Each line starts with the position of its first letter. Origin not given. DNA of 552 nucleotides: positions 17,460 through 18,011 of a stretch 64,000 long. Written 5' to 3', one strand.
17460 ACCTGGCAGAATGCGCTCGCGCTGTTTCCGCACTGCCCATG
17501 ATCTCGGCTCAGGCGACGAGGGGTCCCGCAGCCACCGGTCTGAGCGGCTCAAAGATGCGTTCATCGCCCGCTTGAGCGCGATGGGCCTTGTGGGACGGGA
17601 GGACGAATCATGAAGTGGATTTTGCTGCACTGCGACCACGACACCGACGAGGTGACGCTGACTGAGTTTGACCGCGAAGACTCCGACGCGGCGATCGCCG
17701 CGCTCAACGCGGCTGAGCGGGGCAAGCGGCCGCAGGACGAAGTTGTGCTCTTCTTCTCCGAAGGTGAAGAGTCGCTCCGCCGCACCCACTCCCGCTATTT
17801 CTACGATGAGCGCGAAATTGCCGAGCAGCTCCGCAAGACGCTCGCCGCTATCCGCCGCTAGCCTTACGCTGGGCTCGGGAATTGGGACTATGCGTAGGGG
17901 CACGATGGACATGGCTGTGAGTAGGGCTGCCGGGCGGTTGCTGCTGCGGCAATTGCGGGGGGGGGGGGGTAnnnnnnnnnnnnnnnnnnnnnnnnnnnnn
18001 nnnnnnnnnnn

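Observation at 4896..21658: Three ~1150-1260 aa paralogous surface proteins sharing an unrecognised C-terminal module; segmental duplication with D-aminoacylase genes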

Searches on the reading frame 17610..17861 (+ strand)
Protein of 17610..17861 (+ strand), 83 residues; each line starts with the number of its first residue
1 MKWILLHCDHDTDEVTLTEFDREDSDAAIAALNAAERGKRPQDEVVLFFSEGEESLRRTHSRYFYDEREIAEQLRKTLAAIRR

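Call 75: search_protein_families(library=ncbifam, proteins=[window:17610-17861:+], max_evalue=0.01)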
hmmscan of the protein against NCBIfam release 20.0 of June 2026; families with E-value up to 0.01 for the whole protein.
window:17610-17861:+ (83 aa): 0 families

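Call 84: search_protein_families(library=padloc, proteins=[window:17610-17861:+], max_evalue=0.001)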
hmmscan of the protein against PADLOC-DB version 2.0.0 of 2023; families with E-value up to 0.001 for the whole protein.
window:17610-17861:+ (83 aa): 1 family
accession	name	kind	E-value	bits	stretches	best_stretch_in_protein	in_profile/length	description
PDLC04999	PDC-S33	-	1.1e-07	29.7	1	3-78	265-342/349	-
